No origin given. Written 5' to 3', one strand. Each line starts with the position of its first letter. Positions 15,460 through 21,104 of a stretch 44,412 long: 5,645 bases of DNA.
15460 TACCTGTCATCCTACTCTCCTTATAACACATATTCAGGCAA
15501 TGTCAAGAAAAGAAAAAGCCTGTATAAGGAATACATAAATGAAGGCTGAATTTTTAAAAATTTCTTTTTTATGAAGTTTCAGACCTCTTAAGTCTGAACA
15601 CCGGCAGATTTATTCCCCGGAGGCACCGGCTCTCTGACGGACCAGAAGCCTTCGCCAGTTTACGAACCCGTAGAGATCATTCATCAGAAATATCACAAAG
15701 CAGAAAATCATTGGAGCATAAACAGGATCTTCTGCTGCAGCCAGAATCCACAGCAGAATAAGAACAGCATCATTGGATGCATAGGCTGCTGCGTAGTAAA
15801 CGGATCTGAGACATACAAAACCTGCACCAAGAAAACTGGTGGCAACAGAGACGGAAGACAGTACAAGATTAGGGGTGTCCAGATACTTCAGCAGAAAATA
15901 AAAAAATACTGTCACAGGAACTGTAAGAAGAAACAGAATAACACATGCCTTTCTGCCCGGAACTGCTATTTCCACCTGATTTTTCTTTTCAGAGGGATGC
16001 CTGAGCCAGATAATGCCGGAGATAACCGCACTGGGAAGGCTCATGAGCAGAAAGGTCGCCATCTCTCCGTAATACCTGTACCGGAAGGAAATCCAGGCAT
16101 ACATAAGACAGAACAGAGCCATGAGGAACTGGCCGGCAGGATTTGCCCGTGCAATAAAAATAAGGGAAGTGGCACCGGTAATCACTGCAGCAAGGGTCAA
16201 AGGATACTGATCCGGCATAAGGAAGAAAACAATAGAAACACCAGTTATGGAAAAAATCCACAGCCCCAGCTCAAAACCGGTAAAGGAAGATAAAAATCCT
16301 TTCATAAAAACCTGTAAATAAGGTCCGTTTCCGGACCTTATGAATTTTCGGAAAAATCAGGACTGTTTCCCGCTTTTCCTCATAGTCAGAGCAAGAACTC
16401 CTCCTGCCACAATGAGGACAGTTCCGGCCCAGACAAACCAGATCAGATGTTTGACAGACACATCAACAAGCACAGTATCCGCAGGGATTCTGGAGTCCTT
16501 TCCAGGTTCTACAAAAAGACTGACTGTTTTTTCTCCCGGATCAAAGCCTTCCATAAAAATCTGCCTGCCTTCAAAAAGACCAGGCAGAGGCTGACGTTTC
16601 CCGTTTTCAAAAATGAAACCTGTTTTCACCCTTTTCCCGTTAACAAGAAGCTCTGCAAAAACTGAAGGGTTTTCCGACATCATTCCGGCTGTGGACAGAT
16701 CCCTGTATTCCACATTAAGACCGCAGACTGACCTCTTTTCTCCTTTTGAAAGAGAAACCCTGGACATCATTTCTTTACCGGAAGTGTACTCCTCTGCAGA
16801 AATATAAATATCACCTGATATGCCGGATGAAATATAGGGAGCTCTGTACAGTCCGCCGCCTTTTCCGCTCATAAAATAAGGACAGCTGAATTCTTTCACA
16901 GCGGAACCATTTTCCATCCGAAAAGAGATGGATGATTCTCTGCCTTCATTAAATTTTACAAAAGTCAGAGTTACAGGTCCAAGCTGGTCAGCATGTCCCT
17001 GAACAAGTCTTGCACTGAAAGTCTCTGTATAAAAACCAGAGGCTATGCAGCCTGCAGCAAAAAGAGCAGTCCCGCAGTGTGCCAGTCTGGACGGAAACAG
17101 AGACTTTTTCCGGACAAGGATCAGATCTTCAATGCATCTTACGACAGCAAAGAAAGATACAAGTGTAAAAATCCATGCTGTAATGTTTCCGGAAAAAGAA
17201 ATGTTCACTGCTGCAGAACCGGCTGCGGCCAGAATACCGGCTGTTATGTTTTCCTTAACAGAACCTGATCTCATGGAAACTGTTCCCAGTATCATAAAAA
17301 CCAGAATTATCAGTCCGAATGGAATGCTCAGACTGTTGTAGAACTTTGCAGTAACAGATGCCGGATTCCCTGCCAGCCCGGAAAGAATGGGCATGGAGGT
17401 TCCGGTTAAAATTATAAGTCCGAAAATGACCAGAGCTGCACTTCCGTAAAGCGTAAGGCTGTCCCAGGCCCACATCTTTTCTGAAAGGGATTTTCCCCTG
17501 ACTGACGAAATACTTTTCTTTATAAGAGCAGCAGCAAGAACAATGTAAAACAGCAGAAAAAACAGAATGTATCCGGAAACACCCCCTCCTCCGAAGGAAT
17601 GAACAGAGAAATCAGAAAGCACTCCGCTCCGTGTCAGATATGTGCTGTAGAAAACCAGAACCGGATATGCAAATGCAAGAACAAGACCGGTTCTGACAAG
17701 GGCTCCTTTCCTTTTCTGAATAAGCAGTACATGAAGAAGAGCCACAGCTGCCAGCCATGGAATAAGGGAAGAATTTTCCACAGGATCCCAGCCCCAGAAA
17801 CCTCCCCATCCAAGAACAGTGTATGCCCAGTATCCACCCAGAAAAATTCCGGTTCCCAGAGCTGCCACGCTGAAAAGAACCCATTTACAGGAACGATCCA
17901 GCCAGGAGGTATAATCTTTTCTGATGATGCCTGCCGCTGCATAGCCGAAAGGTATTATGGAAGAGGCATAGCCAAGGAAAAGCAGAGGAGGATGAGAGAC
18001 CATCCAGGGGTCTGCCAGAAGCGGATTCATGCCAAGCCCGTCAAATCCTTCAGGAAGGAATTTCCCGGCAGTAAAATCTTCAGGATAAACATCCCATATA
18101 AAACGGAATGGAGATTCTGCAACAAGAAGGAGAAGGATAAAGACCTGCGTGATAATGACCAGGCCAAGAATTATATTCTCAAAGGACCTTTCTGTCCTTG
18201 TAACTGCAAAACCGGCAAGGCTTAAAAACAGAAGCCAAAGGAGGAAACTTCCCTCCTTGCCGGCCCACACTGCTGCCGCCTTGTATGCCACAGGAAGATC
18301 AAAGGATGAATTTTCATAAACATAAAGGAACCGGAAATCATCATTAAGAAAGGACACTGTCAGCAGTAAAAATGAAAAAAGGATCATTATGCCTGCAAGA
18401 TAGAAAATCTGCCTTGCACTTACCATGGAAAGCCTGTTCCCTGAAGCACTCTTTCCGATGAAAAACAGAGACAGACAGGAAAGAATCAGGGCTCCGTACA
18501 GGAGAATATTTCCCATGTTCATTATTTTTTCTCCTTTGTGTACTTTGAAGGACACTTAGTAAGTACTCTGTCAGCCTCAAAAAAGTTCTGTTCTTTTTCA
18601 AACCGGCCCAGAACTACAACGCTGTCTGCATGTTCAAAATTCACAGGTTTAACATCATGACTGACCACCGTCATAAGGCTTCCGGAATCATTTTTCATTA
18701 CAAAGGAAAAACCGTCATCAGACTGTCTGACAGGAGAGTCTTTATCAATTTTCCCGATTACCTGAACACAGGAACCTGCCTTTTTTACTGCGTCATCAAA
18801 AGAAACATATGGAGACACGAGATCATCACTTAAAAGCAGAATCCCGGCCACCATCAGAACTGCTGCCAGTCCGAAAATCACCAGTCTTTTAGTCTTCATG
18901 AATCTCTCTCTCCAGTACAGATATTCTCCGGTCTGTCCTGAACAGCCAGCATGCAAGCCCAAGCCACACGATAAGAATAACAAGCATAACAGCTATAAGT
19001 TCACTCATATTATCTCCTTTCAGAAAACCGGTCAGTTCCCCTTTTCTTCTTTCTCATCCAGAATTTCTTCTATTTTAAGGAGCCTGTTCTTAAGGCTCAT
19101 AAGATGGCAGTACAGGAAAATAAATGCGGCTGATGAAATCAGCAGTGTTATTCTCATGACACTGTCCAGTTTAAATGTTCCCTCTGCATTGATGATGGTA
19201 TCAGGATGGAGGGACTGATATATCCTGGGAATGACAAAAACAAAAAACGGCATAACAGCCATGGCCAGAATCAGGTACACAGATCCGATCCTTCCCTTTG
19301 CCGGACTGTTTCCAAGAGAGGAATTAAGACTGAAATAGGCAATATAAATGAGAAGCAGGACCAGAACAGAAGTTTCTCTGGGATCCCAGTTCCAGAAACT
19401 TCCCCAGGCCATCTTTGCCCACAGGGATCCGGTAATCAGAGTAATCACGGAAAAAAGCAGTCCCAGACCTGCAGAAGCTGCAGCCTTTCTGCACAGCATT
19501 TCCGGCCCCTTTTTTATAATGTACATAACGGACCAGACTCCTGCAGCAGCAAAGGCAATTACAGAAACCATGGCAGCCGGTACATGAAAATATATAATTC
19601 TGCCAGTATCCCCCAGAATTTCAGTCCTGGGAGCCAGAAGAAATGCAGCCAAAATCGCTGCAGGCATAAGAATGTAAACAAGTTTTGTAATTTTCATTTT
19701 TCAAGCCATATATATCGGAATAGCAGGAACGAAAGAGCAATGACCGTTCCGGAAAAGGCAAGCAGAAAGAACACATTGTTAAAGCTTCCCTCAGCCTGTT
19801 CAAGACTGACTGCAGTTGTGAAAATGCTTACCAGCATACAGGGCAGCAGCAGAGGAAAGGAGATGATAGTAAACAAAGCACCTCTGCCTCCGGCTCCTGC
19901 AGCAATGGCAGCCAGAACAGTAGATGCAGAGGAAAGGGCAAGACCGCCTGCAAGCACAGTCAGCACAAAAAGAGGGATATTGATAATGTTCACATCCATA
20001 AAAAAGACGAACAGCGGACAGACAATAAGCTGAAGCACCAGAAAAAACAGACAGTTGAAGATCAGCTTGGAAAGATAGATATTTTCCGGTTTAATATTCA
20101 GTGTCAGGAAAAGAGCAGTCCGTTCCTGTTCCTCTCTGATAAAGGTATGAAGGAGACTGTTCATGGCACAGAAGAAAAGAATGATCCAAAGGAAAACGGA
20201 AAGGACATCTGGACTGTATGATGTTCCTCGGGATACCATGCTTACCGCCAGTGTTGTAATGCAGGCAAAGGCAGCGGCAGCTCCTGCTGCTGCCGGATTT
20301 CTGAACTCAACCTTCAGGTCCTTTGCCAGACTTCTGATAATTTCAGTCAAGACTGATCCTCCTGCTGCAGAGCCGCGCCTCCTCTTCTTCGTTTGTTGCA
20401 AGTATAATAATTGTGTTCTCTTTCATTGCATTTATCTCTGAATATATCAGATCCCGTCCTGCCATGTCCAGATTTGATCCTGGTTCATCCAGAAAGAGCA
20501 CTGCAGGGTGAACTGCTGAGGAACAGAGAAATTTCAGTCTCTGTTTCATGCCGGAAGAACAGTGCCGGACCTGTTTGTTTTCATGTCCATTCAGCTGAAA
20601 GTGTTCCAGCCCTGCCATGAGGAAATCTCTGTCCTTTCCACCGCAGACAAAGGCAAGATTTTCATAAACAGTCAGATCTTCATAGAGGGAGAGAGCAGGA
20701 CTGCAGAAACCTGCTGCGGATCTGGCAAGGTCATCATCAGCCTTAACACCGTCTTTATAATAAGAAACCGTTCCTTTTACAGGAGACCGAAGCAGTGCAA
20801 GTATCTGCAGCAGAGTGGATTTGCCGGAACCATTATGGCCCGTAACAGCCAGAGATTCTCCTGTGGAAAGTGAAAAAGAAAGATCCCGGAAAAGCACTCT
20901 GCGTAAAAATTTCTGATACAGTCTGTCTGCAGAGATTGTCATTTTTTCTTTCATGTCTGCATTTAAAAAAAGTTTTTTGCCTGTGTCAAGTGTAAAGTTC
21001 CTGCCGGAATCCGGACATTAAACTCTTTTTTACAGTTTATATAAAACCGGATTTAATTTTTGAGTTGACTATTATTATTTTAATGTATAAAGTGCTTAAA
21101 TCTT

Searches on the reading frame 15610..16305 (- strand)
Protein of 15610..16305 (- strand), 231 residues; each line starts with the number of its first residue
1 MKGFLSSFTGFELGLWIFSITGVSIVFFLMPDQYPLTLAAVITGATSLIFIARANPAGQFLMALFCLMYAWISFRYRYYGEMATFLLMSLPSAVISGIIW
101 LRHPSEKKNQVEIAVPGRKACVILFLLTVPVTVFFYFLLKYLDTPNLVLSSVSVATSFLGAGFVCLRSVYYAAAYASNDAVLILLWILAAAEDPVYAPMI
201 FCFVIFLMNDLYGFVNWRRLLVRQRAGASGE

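Call 8: search_protein_families(library=pfam, proteins=[window:15610-16305:-], max_evalue=0.001)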
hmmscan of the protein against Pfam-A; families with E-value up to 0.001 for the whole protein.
window:15610-16305:- (231 aa): 1 family
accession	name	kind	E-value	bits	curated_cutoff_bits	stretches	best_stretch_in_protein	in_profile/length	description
PF04973.17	NMN_transporter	-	3.8e-26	92.5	27.3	1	36-219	3-175/175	Nicotinamide mononucleotide transporter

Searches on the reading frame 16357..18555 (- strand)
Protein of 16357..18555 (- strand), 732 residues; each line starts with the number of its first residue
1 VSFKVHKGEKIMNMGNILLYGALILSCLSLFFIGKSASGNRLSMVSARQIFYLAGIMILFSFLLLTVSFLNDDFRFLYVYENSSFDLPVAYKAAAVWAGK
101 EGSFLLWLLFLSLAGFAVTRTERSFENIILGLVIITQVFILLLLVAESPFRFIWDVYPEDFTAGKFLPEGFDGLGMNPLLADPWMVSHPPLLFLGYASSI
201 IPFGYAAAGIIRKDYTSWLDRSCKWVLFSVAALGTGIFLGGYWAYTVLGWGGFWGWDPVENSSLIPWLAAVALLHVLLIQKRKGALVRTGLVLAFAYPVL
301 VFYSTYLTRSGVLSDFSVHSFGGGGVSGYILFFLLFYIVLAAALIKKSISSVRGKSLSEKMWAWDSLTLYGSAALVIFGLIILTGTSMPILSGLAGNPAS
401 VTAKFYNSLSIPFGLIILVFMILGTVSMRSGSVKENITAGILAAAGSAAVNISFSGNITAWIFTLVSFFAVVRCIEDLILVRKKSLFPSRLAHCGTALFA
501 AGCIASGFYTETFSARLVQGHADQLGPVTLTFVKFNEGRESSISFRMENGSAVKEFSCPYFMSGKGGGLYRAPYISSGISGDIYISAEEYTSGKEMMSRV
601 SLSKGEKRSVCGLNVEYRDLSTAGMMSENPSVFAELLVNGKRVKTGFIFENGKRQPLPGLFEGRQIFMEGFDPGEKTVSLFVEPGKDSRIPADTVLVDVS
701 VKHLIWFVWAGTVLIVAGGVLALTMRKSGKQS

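Call 8: search_protein_families(library=pfam, proteins=[window:16357-18555:-], max_evalue=0.001)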
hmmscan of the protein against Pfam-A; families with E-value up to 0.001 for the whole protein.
window:16357-18555:- (732 aa): 2 families
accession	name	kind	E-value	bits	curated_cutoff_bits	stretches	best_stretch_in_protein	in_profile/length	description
PF01578.25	Cytochrom_C_asm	-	1.3e-26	94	29.9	1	97-310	1-206/212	Cytochrome C assembly protein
PF16327.10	CcmF_C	-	5.1e-09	36.2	28.7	1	333-537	3-227/323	Cytochrome c-type biogenesis protein CcmF C-terminal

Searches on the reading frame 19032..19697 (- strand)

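Call 8: search_protein_families(library=pfam, proteins=[window:19032-19697:-], max_evalue=0.001)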
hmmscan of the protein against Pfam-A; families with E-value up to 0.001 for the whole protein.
window:19032-19697:- (221 aa): 1 family
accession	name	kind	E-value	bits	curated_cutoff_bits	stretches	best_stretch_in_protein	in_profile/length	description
PF01578.25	Cytochrom_C_asm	-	5.4e-25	88.7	29.9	1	14-157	43-205/212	Cytochrome C assembly protein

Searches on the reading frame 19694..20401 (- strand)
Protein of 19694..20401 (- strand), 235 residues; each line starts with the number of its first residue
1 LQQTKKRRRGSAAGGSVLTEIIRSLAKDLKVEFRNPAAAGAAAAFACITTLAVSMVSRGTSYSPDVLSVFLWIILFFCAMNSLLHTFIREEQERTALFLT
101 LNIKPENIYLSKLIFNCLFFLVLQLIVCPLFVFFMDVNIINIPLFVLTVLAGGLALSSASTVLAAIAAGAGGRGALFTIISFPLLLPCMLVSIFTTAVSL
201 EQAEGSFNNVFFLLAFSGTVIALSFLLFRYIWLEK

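Call 9: search_protein_families(library=pfam, proteins=[window:19694-20401:-], max_evalue=0.001)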
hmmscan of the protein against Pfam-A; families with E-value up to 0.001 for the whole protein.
window:19694-20401:- (235 aa): 2 families
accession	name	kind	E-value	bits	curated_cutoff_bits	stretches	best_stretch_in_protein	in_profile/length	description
PF03379.19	CcmB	-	6.5e-15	55.6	24.9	1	24-220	4-201/215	CcmB protein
PF12698.13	ABC2_membrane_3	-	2.3e-06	27.4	31.6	1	64-223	161-315/347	ABC-2 family transporter protein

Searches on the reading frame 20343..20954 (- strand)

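Call 9: search_protein_families(library=pfam, proteins=[window:20343-20954:-], max_evalue=0.001)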
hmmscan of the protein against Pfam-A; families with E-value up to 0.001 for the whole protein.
window:20343-20954:- (203 aa): 3 families
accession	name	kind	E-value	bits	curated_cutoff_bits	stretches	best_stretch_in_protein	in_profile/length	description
PF00005.33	ABC_tran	-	1.2e-23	84.7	25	1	23-158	2-135/137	ABC transporter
PF13304.12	AAA_21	-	4.1e-10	40.7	27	1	36-58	3-25/304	AAA domain, putative AbiEii toxin, Type IV TA system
PF13555.12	AAA_29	-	8.4e-05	22.7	27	1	26-55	16-46/61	P-loop containing region of AAA domain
